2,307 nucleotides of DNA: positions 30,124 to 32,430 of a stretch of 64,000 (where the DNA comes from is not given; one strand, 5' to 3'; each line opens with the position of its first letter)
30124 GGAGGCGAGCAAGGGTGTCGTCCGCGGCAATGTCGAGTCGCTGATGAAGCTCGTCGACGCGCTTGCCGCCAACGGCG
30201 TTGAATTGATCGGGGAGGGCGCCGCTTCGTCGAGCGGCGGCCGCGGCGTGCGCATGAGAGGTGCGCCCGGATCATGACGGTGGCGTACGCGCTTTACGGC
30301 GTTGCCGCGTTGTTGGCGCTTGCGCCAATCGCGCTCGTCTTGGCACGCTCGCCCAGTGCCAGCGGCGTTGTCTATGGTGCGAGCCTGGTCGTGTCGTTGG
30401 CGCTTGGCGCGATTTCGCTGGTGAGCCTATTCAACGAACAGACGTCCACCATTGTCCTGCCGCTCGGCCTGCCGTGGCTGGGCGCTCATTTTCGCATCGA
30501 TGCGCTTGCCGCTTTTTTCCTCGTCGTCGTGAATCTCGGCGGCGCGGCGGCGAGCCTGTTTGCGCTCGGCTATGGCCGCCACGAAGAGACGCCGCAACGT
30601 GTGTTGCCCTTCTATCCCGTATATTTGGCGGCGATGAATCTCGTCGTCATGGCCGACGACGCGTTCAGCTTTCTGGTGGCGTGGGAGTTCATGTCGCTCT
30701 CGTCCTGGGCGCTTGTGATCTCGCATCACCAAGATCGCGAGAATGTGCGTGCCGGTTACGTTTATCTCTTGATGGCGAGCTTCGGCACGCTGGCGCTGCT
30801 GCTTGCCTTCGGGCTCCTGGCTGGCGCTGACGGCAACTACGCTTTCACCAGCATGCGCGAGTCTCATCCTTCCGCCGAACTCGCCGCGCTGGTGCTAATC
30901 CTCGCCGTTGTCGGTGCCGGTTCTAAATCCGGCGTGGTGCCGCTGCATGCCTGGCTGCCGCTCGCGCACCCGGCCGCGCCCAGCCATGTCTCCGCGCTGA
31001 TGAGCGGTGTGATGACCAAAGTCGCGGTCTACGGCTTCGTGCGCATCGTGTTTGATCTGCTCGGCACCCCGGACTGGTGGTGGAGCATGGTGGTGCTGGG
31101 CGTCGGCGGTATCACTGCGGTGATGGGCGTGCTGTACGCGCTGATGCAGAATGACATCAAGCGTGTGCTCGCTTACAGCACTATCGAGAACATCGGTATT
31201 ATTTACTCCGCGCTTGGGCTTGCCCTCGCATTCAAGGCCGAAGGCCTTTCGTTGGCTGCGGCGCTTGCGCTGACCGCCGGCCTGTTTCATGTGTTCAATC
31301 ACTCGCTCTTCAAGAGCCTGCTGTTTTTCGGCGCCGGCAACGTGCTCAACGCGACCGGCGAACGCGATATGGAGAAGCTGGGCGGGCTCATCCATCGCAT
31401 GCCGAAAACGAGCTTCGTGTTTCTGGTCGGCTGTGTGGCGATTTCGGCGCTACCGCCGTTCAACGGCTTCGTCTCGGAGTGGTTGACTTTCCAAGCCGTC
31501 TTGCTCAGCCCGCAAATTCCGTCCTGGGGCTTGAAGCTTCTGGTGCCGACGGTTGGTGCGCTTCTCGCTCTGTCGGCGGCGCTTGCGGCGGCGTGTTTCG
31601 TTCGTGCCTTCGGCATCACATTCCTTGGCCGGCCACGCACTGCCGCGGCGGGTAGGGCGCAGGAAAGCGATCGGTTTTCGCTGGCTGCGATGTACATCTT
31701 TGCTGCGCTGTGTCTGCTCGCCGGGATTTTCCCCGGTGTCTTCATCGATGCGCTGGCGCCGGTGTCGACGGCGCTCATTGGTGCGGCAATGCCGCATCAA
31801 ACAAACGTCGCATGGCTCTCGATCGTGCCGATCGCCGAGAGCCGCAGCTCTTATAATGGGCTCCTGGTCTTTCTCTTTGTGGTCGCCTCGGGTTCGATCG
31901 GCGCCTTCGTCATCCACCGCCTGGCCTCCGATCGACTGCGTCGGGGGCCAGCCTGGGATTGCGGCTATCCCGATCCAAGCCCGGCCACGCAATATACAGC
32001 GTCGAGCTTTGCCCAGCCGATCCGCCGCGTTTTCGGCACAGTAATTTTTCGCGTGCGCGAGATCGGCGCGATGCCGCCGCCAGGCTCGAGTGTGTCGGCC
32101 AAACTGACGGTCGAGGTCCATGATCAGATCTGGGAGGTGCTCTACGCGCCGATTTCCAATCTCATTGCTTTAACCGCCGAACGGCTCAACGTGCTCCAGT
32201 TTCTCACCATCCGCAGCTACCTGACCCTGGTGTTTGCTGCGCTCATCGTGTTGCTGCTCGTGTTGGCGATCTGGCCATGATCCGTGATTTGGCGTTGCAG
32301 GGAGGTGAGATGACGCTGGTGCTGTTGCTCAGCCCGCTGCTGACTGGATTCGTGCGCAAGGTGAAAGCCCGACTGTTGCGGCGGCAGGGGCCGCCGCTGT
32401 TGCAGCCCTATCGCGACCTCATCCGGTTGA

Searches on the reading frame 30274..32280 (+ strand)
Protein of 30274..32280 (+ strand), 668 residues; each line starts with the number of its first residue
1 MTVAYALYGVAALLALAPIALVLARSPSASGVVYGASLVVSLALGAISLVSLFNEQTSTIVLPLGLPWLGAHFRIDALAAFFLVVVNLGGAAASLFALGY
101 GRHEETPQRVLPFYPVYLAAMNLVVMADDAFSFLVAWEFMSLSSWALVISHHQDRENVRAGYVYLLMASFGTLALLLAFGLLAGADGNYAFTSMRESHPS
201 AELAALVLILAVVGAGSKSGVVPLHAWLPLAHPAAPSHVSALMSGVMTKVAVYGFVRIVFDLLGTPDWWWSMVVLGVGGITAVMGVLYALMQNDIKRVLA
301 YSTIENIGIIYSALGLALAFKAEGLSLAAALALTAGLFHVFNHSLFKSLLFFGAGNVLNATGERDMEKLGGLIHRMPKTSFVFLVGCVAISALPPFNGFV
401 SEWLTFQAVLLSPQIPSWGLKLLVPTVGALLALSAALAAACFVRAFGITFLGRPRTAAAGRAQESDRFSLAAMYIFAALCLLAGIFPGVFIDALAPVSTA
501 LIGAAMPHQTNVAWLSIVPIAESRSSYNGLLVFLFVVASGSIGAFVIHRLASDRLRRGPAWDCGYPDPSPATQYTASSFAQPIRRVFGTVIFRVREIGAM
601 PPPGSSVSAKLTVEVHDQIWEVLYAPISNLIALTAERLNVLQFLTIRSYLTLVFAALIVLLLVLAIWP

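Call 5: search_protein_families(library=pfam, proteins=[window:30274-32280:+])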
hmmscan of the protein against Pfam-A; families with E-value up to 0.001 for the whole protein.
window:30274-32280:+ (668 aa): 1 family
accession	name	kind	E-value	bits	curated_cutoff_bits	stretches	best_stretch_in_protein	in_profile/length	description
PF00361.26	Proton_antipo_M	-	2.2e-56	191.7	21.5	1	127-413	1-279/294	NADH:quinone oxidoreductase/Mrp antiporter, TM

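Call 20: search_protein_families(library=ncbifam, proteins=[window:30274-32280:+], max_evalue=0.00001)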
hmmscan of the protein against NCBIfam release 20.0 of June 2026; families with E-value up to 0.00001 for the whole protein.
window:30274-32280:+ (668 aa): 75 families (the best 25 are shown)
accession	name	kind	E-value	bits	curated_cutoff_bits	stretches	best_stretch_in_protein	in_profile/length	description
NF005086.0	PRK06521.1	equivalog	1.1e-268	893.2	667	1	3-665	5-668/669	hydrogenase 4 subunit B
NF006418.0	PRK08667.1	equivalog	8.4e-143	477.2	794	2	7-489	6-488/644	hydrogenase membrane subunit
NF005958.0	PRK08042.1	equivalog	4.8e-83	280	727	1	8-595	9-567/608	formate hydrogenlyase subunit 3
NF006240.0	PRK08376.1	subfamily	3.7e-76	257.1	662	1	48-503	59-509/521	putative monovalent cation/H+ antiporter subunit D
NF009310.0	PRK12668.1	equivalog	2.4e-70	238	564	1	19-501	16-447/584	Na(+)/H(+) antiporter subunit D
NF006419.0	PRK08668.1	equivalog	8.5e-67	226.3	617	1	42-551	34-523/613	NADH dehydrogenase subunit M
TIGR00940.1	2a6301s01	subfamily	1.3e-61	209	920.45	1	48-511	41-514/793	monovalent cation:proton antiporter subunit A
NF009288.0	PRK12648.1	equivalog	4.9e-61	206.9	1104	1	25-514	23-499/954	monovalent cation/H+ antiporter subunit A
NF005097.0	PRK06525.1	equivalog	1.4e-57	195.5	430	1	19-485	15-473/480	hydrogenase 4 subunit D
NF005141.0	PRK06590.1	equivalog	2.1e-57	195.5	556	1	17-665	17-610/615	NADH-quinone oxidoreductase subunit L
NF009287.0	PRK12647.1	equivalog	9.4e-57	193.1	937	1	71-506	70-487/773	putative monovalent cation/H+ antiporter subunit A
NF009285.0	PRK12645.1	equivalog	1.5e-56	192.1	1028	1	66-506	65-513/804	Na+/H+ antiporter subunit A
TIGR01974.1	NDH_I_L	subfamily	4.5e-56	191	407.5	1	28-517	27-509/630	NADH-quinone oxidoreductase subunit L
NF005046.0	PRK06459.1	equivalog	4.5e-55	187.4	460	1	48-665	15-585/587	hydrogenase 4 subunit B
NF009306.0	PRK12663.1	equivalog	1e-51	176.3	542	1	10-494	10-474/498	Na+/H+ antiporter subunit D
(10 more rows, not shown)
